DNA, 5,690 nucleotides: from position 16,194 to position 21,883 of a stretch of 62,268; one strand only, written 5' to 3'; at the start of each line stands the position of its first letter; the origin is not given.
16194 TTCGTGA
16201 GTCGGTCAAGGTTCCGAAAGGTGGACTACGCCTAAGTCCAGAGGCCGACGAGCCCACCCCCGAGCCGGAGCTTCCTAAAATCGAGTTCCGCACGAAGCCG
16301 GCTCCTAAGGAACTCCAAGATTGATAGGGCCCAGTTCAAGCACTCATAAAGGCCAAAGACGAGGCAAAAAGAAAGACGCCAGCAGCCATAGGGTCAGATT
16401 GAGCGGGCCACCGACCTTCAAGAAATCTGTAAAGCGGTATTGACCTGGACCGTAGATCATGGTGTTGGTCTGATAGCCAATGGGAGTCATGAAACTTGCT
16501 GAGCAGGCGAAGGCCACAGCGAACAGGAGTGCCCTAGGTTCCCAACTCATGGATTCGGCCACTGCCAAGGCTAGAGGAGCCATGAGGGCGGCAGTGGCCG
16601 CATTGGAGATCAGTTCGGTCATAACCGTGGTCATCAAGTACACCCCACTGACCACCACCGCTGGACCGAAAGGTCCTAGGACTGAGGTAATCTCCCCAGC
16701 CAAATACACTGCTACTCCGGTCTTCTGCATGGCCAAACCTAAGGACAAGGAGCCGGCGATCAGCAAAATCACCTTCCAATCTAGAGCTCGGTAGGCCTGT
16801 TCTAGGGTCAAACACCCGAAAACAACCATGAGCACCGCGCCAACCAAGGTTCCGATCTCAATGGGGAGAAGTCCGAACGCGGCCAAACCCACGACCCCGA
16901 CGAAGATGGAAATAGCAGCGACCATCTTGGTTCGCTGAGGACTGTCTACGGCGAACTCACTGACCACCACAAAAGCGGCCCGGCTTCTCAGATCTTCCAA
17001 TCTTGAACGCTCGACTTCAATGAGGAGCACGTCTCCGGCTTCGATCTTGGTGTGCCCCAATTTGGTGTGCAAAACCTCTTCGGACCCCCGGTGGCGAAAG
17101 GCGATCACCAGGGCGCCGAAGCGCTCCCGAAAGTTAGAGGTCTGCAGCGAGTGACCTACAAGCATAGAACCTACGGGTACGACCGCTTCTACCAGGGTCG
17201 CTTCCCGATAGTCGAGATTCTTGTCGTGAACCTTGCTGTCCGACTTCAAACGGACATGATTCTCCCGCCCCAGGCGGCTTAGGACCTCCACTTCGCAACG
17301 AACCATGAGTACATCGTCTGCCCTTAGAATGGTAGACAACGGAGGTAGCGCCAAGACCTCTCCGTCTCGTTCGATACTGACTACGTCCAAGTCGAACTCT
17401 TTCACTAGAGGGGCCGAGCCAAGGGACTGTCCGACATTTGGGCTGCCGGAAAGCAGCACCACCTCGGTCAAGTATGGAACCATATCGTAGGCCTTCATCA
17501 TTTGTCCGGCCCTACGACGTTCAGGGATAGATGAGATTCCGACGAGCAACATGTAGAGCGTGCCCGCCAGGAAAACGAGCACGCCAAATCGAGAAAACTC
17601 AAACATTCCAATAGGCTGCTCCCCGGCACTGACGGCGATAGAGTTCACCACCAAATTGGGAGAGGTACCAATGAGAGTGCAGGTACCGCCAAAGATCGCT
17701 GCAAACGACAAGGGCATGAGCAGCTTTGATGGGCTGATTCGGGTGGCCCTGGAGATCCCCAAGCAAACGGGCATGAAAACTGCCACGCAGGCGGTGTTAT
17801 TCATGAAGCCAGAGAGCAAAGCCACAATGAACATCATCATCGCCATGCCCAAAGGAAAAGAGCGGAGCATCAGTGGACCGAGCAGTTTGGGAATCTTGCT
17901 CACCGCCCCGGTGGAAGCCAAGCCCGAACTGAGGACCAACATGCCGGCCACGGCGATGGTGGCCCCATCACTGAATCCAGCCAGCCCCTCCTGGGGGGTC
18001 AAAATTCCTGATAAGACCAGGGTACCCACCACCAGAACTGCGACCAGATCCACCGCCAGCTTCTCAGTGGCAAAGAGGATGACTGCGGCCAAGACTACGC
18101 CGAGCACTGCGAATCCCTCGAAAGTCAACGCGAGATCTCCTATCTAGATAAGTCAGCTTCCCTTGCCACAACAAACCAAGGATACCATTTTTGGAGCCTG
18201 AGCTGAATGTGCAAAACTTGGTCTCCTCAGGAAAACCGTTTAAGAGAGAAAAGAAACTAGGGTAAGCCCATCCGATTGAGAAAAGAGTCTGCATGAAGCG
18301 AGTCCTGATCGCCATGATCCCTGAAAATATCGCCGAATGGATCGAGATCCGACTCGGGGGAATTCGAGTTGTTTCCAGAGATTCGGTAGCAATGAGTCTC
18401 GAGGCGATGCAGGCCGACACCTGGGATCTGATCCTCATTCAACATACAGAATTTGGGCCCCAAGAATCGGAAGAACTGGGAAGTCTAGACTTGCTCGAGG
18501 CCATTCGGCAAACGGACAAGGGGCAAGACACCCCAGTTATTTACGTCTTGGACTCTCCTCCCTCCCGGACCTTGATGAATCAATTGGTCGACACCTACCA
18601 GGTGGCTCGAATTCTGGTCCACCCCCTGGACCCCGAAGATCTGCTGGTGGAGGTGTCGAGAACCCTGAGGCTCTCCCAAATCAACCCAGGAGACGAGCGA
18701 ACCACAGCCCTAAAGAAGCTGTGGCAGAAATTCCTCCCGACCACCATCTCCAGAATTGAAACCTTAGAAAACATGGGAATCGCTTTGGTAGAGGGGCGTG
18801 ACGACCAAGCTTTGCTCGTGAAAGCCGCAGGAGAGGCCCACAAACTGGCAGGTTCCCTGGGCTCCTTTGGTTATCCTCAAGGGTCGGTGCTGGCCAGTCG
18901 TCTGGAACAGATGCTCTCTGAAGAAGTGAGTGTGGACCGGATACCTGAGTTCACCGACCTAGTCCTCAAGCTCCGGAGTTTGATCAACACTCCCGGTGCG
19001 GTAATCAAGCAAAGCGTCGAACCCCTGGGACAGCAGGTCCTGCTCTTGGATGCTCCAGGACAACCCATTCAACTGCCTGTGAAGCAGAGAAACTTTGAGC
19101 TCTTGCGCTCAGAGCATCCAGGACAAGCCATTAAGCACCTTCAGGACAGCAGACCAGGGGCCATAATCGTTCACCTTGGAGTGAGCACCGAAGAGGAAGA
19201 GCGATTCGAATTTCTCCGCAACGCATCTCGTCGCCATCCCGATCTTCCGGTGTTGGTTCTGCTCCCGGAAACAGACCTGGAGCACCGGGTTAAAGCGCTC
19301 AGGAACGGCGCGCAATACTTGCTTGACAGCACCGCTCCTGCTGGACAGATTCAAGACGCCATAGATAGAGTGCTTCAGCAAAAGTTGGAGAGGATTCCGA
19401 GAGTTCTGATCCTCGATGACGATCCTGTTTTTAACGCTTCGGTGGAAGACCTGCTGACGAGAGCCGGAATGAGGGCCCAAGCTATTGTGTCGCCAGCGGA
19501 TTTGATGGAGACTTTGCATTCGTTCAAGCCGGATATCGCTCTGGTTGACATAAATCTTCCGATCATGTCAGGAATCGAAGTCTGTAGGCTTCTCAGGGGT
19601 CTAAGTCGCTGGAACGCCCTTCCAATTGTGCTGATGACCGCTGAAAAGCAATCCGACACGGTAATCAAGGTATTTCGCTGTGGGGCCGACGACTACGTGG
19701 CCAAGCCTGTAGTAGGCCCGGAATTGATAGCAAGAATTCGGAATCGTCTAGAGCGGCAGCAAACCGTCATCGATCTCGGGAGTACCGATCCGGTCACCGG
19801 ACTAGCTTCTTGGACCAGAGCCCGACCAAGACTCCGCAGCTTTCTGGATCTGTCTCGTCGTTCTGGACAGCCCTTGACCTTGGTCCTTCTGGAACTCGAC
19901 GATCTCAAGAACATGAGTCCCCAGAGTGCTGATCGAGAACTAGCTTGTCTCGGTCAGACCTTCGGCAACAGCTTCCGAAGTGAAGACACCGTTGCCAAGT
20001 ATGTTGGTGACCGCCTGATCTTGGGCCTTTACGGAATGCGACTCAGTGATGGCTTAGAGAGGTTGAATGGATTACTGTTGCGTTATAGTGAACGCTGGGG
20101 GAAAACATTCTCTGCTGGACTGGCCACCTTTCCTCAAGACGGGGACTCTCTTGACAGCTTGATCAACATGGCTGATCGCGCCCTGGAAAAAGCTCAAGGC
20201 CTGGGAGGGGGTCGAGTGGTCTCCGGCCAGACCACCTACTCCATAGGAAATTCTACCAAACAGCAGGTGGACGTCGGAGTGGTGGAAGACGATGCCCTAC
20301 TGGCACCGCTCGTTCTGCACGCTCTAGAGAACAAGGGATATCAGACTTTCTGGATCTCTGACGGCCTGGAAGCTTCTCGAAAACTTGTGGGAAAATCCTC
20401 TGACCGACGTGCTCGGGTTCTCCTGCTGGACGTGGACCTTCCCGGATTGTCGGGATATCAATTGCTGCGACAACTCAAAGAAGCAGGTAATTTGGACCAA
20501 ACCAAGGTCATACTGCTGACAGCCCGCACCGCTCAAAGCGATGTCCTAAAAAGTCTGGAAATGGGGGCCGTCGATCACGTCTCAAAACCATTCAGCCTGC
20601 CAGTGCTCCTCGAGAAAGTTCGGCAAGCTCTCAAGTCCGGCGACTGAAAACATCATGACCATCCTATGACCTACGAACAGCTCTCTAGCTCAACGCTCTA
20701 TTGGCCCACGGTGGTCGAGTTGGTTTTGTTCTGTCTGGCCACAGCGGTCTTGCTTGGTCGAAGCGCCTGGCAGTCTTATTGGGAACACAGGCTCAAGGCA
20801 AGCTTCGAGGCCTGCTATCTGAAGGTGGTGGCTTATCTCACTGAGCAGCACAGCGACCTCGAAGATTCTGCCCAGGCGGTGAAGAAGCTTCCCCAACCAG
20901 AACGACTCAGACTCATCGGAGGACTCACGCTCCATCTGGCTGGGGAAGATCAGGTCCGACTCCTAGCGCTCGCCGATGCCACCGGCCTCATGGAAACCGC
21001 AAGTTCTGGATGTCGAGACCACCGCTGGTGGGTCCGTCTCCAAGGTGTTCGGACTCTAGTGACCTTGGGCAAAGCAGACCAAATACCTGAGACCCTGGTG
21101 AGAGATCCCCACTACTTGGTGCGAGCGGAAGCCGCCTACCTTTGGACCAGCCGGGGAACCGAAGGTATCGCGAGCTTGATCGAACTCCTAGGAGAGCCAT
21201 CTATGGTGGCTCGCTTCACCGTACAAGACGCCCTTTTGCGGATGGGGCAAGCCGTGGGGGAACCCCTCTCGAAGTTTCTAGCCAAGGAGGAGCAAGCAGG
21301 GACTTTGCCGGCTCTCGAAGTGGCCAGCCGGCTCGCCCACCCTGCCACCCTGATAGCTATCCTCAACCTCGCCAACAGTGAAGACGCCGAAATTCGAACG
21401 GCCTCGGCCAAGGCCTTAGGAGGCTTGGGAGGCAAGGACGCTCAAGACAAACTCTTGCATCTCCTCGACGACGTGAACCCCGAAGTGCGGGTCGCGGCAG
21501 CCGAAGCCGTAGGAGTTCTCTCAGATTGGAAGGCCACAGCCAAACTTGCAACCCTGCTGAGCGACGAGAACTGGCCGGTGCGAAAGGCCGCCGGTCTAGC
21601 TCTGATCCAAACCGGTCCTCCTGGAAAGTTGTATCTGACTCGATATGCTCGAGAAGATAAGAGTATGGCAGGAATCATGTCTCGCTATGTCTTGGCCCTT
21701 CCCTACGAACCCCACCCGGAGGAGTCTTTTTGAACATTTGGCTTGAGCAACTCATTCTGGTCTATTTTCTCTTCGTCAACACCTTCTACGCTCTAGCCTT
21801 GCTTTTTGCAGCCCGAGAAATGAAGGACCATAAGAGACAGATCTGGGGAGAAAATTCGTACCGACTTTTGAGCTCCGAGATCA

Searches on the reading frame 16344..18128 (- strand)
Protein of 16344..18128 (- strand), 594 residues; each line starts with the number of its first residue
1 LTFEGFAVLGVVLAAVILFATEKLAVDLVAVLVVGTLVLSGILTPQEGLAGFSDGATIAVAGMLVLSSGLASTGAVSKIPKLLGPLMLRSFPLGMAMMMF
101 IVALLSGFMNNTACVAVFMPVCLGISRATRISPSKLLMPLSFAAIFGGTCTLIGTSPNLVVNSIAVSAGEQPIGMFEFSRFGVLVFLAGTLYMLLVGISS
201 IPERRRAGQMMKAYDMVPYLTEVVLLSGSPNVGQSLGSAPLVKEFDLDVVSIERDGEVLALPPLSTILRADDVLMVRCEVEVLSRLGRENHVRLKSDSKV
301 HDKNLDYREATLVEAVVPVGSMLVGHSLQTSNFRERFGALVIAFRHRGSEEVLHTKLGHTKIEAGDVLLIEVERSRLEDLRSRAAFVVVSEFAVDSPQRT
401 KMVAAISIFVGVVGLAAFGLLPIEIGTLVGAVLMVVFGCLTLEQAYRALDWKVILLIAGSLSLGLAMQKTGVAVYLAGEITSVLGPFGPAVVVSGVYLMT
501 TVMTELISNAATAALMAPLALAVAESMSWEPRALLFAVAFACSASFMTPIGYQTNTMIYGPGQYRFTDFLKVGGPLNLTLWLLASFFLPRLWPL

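Call 36: search_protein_families(library=pfam, proteins=[window:16344-18128:-], max_evalue=0.0001)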
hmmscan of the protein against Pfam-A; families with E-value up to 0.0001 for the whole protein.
window:16344-18128:- (594 aa): 3 families
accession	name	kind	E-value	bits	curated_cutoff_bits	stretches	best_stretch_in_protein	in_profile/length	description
PF03600.22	CitMHS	-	4.1e-77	260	31.9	1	16-539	1-336/336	Citrate transporter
PF02080.26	TrkA_C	-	1e-25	89.8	27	2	312-382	1-68/71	TrkA-C domain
PF16980.11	CitMHS_2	-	1.8e-07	30.7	25.7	1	96-188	341-438/448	Putative citrate transport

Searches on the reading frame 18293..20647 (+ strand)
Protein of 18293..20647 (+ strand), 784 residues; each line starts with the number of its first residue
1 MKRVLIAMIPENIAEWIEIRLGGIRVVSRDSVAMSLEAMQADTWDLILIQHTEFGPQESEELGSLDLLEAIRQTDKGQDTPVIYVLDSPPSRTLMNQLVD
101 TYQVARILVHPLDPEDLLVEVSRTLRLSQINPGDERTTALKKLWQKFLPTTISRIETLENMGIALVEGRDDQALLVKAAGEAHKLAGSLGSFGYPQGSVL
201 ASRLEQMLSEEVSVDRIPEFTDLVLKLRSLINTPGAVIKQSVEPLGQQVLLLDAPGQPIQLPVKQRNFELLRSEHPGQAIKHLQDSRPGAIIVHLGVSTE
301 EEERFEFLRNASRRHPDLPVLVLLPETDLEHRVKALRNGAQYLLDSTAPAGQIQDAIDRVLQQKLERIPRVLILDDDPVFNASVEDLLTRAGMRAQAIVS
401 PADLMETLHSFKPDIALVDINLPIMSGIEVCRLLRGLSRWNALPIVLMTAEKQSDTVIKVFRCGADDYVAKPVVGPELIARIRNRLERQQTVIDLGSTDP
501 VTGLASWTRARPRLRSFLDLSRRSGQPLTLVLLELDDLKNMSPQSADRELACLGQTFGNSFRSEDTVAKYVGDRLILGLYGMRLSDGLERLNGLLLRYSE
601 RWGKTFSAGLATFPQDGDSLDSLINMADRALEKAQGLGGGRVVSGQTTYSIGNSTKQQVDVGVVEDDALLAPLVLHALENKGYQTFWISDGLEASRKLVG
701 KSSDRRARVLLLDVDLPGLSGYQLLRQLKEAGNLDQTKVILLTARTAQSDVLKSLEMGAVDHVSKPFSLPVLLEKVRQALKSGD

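Call 36: search_protein_families(library=pfam, proteins=[window:18293-20647:+], max_evalue=0.0001)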
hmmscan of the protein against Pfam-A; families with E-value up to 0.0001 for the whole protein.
window:18293-20647:+ (784 aa): 3 families
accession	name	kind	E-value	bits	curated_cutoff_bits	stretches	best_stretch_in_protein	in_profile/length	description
PF00072.30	Response_reg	-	2.1e-51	173.2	30.2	2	371-483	1-111/111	Response regulator receiver domain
PF00990.26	GGDEF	-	4.4e-12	46.5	23.8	1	498-636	3-156/161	Diguanylate cyclase, GGDEF domain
PF01627.28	Hpt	-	5.7e-08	33.3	24.6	1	143-222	2-72/84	Hpt domain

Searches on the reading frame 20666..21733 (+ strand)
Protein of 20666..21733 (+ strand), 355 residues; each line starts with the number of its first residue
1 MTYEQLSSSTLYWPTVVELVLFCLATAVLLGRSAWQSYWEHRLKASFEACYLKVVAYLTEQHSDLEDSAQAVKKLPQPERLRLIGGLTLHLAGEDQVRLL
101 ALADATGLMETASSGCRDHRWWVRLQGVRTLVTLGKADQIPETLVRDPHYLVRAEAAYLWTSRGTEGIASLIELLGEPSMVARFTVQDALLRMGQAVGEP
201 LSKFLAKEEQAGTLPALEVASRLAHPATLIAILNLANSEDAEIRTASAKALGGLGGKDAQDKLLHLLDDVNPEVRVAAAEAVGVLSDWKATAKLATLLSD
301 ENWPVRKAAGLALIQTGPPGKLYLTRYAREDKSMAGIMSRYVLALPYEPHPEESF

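Call 37: search_protein_families(library=pfam, proteins=[window:20666-21733:+], max_evalue=0.0001)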
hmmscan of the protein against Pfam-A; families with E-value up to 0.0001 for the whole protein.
window:20666-21733:+ (355 aa): 2 families
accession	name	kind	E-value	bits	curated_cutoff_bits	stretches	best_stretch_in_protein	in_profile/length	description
PF13646.12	HEAT_2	-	1.9e-22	79.7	27.7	2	261-322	2-64/88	HEAT repeats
PF02985.28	HEAT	-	1.7e-20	71.6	23.5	0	262-287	4-29/31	HEAT repeat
